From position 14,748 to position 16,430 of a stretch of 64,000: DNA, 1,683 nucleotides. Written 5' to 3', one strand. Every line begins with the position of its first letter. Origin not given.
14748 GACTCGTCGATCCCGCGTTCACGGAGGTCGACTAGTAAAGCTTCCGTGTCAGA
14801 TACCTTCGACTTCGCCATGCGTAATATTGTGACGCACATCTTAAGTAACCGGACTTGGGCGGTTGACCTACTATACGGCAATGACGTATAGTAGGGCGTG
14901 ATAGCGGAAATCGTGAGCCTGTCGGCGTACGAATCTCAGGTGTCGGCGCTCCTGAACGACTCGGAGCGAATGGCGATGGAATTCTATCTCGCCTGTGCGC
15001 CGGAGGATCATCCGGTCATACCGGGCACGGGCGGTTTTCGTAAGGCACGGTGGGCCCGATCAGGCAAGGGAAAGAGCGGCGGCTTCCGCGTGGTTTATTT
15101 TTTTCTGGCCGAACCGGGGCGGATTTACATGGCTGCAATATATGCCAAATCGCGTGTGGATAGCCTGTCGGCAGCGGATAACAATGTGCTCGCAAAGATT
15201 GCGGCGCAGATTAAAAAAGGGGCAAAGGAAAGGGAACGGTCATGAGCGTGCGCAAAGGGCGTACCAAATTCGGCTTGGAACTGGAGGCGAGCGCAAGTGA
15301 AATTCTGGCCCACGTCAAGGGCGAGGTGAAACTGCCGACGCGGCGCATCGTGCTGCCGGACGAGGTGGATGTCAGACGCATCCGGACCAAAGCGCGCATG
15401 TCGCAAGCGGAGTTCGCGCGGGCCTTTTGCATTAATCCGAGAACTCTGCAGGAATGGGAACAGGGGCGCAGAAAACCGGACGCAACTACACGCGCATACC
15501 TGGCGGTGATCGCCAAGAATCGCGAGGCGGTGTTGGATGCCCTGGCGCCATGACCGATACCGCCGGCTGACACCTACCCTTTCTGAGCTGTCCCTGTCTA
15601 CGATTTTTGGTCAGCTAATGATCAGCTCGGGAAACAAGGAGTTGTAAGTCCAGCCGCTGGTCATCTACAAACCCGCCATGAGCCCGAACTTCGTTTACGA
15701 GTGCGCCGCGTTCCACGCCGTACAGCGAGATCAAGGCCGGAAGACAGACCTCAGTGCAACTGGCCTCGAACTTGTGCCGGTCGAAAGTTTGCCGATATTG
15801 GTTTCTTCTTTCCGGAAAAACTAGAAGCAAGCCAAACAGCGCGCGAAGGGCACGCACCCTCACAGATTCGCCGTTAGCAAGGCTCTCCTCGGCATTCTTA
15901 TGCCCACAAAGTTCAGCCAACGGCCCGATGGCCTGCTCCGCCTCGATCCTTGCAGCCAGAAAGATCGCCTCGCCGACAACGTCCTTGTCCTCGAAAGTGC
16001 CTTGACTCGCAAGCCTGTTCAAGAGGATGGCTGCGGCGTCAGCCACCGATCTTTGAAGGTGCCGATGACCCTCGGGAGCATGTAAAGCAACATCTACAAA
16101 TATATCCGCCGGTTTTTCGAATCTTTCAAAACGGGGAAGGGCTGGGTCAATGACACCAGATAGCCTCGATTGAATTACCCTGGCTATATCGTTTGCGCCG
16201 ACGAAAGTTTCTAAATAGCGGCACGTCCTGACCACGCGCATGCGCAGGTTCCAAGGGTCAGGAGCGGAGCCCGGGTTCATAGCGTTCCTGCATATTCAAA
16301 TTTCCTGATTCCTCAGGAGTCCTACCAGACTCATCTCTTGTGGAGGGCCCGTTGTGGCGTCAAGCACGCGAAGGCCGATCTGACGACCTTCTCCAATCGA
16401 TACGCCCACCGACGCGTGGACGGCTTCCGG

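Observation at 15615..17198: Lower-GC two-gene cassette of unknown proteins next to a HigB-2/HigA-2 module: candidate novel accessory or defence system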

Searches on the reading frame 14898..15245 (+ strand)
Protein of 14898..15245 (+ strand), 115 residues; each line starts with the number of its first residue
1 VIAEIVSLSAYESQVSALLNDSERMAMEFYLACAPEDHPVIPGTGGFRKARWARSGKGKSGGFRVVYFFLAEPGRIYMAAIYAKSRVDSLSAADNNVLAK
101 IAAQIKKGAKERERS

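Call 3: search_protein_families(library=pfam, proteins=[window:14898-15245:+], max_evalue=1)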
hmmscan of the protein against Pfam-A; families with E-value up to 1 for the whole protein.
window:14898-15245:+ (115 aa): 1 family
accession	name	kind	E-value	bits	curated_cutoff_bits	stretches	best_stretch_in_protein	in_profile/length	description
PF06296.18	RelE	-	3.4e-06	27.7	27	1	45-109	41-104/120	RelE toxin of RelE / RelB toxin-antitoxin system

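Call 4: search_protein_families(library=padloc, proteins=[window:14898-15245:+], max_evalue=1)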
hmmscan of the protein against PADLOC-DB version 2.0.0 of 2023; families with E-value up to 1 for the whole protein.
window:14898-15245:+ (115 aa): 0 families

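Call 5: search_protein_families(library=ncbifam, proteins=[window:14898-15245:+], max_evalue=1)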
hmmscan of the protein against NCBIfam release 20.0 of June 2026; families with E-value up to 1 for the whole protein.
window:14898-15245:+ (115 aa): 1 family
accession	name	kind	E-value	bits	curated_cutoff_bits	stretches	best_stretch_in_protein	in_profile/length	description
NF033174.0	blaPSV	exception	0.14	11.5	550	1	54-107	226-278/283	PSV family class A beta-lactamase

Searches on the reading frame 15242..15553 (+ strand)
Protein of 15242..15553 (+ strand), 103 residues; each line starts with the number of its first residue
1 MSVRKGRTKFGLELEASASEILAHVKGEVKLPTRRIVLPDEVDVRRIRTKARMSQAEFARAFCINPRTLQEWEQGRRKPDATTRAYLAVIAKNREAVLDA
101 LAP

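Call 3: search_protein_families(library=pfam, proteins=[window:15242-15553:+], max_evalue=1)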
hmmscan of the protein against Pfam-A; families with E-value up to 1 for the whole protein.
window:15242-15553:+ (103 aa): 7 families
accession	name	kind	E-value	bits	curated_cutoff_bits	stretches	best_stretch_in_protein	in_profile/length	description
PF01381.28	HTH_3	-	2.3e-08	34.4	23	1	44-83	1-40/55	Helix-turn-helix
PF13560.12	HTH_31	-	4.3e-06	27.4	27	1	45-87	7-50/64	Helix-turn-helix domain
PF15731.11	MqsA_antitoxin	-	0.0075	16.8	30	1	40-94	70-124/131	Antitoxin component of bacterial toxin-antitoxin system, MqsA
PF12844.13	HTH_19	-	0.0083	16.5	30.2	1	44-83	4-43/64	Helix-turn-helix domain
PF20432.4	Xre-like-HTH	-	0.011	16.5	25.8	1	44-87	15-60/63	Antitoxin Xre-like helix-turn-helix domain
PF13518.12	HTH_28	-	0.021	15.4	25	1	51-77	11-37/52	Helix-turn-helix domain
PF13413.12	HTH_25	-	0.064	13.5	24.6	1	45-90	3-51/62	Helix-turn-helix domain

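Call 4: search_protein_families(library=padloc, proteins=[window:15242-15553:+], max_evalue=1)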
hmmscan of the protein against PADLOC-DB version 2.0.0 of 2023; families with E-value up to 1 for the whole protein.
window:15242-15553:+ (103 aa): 5 families
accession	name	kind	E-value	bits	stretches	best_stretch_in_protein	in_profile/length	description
PDLC02926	HTH_VI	-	5.9e-06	24.5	1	44-82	6-44/92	-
PDLC03949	RmrA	-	9.4e-05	19.4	1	48-90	11-53/363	-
PDLC03952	RmrA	-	0.0001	19.3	1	33-88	18-71/395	-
PDLC03951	RmrA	-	0.00083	16.4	1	45-89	14-58/400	-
PDLC03956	RmrA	-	0.002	15.3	1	50-92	20-62/399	-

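Call 5: search_protein_families(library=ncbifam, proteins=[window:15242-15553:+], max_evalue=1)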
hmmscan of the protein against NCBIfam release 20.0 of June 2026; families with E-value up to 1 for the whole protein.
window:15242-15553:+ (103 aa): 11 families
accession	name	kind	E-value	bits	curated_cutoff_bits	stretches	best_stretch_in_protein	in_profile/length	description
NF041265.1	NadS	equivalog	1.8e-09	37.8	60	1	13-95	6-86/94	NadS family protein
TIGR03830.1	CxxCG_CxxCG_HTH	subfamily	2e-08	34.1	61.8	1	39-97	67-123/127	type II TA system antitoxin MqsA family protein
NF047542.1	telomere_Tap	equivalog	2e-07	30.1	600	1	33-89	11-68/695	telomere-associated protein Tap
NF007481.0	PRK10072.1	equivalog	2.2e-05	24.9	110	1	42-93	36-87/96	HTH-type transcriptional regulator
NF041951.1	phage_RstR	subfamily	0.0054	17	80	1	45-85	8-48/108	RstR family transcriptional repressor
TIGR00270.2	TIGR00270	equivalog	0.0097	15.7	110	1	43-85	79-121/159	multiprotein bridging factor aMBF1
NF040522.1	VC1465_fam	subfamily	0.025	14.7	70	1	45-78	2-35/111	VC1465 family Xer recombination activation factor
TIGR00008.1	infA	equivalog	0.029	14.4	61.15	1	8-44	18-53/69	translation initiation factor IF-1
NF007257.0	PRK09706.1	subfamily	0.06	13.2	101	1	44-84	10-50/135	transcriptional repressor DicA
TIGR03070.1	couple_hipB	subfamily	0.081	12.9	71.65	1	44-78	7-41/58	type II toxin-antitoxin system Y4mF family antitoxin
NF049845.1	Xre_ParS_antitoxin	subfamily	0.12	12.5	90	1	44-84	7-49/112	type II RES/Xre toxin-antitoxin system antitoxin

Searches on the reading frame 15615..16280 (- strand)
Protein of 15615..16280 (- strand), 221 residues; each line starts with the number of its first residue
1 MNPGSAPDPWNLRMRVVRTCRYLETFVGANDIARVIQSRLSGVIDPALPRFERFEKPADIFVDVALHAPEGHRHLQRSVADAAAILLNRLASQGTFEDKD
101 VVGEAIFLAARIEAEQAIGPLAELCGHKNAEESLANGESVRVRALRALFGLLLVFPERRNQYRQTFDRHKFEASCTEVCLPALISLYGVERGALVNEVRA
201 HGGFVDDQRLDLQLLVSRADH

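Call 3: search_protein_families(library=pfam, proteins=[window:15615-16280:-], max_evalue=1)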
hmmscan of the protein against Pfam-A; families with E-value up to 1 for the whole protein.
window:15615-16280:- (221 aa): 0 families

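Call 4: search_protein_families(library=padloc, proteins=[window:15615-16280:-], max_evalue=1)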
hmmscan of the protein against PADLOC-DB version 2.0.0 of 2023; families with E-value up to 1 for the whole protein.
window:15615-16280:- (221 aa): 0 families

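Call 5: search_protein_families(library=ncbifam, proteins=[window:15615-16280:-], max_evalue=1)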
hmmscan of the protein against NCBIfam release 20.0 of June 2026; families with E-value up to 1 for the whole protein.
window:15615-16280:- (221 aa): 0 families

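Call 8: find_homologous_proteins(query=window:15615-16280:-)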
Query window:15615-16280:- (221 aa): 4 proteins with E <= 0.001 among 981 candidates.
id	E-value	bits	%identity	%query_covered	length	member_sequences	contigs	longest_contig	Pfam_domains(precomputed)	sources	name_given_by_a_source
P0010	1.3e-141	487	100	100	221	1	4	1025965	-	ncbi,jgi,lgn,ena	jgi:hypothetical protein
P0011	3.5e-96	339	70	100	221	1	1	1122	-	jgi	jgi:hypothetical protein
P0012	2.0e-66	242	50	100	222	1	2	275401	-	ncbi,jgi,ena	jgi:hypothetical protein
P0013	7.8e-46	174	48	89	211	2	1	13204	-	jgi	jgi:hypothetical protein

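Call 9: find_encoding_contigs(protein=P0012, flank=8000, max_places=4)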
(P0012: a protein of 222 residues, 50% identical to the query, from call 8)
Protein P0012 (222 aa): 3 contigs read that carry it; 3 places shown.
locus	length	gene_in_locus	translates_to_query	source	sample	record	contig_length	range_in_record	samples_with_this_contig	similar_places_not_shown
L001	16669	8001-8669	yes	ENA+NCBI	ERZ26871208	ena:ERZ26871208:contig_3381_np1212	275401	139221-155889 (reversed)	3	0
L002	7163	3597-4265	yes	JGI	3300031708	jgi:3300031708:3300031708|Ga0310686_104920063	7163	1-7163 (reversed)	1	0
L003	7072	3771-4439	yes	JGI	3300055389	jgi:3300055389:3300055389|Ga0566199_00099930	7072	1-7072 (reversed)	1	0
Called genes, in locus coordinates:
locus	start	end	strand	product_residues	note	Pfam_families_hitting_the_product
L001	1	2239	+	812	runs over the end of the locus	PF13442:Cytochrome_CBB3 (faint), PF07635:PSCyt1 (weak), PF07626:PSD3, PF07637:PSD5, PF07631:PSD4, PF07627:PSCyt3, PF07624:PSD2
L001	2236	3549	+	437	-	PF07586:HXXSHH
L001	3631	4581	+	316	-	PF00092:VWA, PF13519:VWA_2, PF13768:VWA_3 (weak)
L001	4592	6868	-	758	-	-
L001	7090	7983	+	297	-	-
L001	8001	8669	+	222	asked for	-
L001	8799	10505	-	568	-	PF01553:Acyltransferase (weak), PF19576:Acyltransf_2, PF13444:Acetyltransf_5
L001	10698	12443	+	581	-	-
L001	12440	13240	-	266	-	PF12543:DUF3738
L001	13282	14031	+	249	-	-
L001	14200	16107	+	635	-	PF00012:HSP70, PF06723:MreB_Mbl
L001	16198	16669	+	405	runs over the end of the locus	PF00226:DnaJ, PF01556:DnaJ_C, PF27659:CHP02642 (faint), PF00684:DnaJ_CXXCXGXG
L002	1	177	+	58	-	?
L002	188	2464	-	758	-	-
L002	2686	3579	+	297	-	-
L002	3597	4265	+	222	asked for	-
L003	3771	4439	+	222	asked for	-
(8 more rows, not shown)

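Call 17: find_encoding_contigs(protein=P0010, flank=10000, max_places=4)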
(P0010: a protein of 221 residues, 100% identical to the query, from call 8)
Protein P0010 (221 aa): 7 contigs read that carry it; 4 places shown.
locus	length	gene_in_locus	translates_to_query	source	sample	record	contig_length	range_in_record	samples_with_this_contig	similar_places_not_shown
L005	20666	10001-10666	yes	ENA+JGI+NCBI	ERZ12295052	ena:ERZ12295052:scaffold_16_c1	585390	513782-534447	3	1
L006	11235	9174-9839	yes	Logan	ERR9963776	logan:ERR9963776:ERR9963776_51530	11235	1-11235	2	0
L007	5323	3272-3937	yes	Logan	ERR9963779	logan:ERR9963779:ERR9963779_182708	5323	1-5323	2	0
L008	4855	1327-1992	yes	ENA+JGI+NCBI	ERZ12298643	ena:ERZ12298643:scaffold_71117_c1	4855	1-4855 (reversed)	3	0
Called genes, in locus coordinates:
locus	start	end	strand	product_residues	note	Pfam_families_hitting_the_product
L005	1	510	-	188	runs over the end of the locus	PF25842:NfeD_TM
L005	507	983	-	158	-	-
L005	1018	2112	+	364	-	PF01850:PIN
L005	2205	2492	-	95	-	-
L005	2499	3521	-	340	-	PF01073:3Beta_HSD, PF01370:Epimerase, PF02719:Polysacc_synt_2 (faint), PF04321:RmlD_sub_bind (weak), PF07993:NAD_binding_4 (faint), PF16363:GDP_Man_Dehyd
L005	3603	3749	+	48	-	-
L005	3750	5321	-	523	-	PF00389:2-Hacid_dh, PF02826:2-Hacid_dh_C, PF19304:PGDH_inter, PF01842:ACT (weak)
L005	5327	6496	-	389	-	PF00266:Aminotran_5, PF01053:Cys_Met_Meta_PP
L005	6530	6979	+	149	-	PF09424:YqeY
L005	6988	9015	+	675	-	PF03169:OPT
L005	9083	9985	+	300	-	-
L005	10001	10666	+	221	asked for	-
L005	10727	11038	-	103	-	PF13560:HTH_31 (weak), PF01381:HTH_3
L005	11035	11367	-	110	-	PF06296:RelE (weak)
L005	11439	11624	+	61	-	-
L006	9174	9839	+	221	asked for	-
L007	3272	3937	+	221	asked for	-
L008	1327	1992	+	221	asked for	-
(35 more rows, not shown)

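Call 19: search_solved_structures(query=A2, max_evalue=10)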
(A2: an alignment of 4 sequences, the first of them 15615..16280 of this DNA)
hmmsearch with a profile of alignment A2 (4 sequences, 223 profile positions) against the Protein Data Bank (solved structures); distinct sequences matched with E-value up to 10: 2.
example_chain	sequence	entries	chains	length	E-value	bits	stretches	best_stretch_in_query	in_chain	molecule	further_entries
2v6y_A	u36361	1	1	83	0.26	14.1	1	118-183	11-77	AAA FAMILY ATPASE, P60 KATANIN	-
2v6y_B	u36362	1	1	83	0.33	13.8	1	118-183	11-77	AAA FAMILY ATPASE, P60 KATANIN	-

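Call 25: predict_structure(alignment_id=A2)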
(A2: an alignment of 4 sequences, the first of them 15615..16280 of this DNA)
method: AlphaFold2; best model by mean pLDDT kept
length: 221 residues; sequences in the alignment: 4
mean_pLDDT: 87.1   pTM: 0.86
mean pLDDT of the five models: 87.1, 81.4, 76.0, 70.1, 69.8
residues with pLDDT >= 90: 132; 70-90: 69; 50-70: 14; < 50: 6
segments of 3 or more residues with pLDDT < 50: 1-4
pLDDT, mean of each block of 10 residues (from residue 1): 49 83 89 93 78 71 88 88 96 87 95 96 93 91 96 92 95 92 92 93 89 73 38
secondary structure, 60 per line:
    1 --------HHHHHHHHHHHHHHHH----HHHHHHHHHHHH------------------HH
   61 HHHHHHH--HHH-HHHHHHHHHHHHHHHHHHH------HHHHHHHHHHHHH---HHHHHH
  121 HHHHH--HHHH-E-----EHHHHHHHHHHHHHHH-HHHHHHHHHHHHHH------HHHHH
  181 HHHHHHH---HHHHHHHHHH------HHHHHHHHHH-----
elements in order: H9-24 H29-40 H59-67 H74-92 H99-111 H115-125 H128-131 H140-154 H156-169 H176-187 H191-200 H207-216

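Call 60: search_protein_families(library=pfam, proteins=[L001:4592-6868:-], max_evalue=0.1)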
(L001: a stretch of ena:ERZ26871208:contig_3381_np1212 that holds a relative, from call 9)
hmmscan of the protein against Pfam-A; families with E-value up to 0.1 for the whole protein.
L001:4592-6868:- (758 aa): 0 families

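Call 73: search_protein_families(library=phrogs, proteins=[window:15615-16280:-], max_evalue=0.1)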
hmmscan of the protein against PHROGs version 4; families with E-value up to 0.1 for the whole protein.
window:15615-16280:- (221 aa): 0 families

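Call 75: search_protein_families(library=padloc, proteins=[L001:4592-6868:-], max_evalue=0.01)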
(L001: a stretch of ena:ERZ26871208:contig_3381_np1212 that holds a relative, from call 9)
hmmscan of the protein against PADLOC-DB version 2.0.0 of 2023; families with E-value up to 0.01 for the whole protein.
L001:4592-6868:- (758 aa): 0 families

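Call 86: search_protein_families(library=pfam, alignment_id=A5, max_evalue=10)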
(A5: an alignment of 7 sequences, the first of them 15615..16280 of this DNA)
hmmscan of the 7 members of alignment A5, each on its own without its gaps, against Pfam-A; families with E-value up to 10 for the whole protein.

A. member 1, window:15615-16280:- (221 aa): 0 families

B. families by the number of members that match (of 7 scanned): 3 families
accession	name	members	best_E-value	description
PF17650.6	RACo_linker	1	0.011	RACo linker region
PF21928.1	XLF_CC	1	0.084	XLF protein coiled-coil region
PF03874.21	RNA_pol_Rpb4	1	0.13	RNA polymerase Rpb4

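Call 87: search_solved_structures(query=A5, max_evalue=10)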
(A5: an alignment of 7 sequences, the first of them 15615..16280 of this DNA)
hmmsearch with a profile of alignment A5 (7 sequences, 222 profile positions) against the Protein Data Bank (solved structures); distinct sequences matched with E-value up to 10: 4.
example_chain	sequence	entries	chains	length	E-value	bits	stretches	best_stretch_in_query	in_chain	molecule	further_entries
3a13_A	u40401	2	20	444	1.3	11.7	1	42-98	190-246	Ribulose bisphosphate carboxylase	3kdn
3kdo_A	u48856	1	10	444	1.3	11.7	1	42-98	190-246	Ribulose bisphosphate carboxylase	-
3wqp_A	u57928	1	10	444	1.3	11.7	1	42-98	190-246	Ribulose bisphosphate carboxylase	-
1geh_A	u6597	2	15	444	1.3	11.6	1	42-98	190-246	RIBULOSE-1,5-BISPHOSPHATE CARBOXYLASE/OXYGENASE | Ribulose bisphosphate carboxylase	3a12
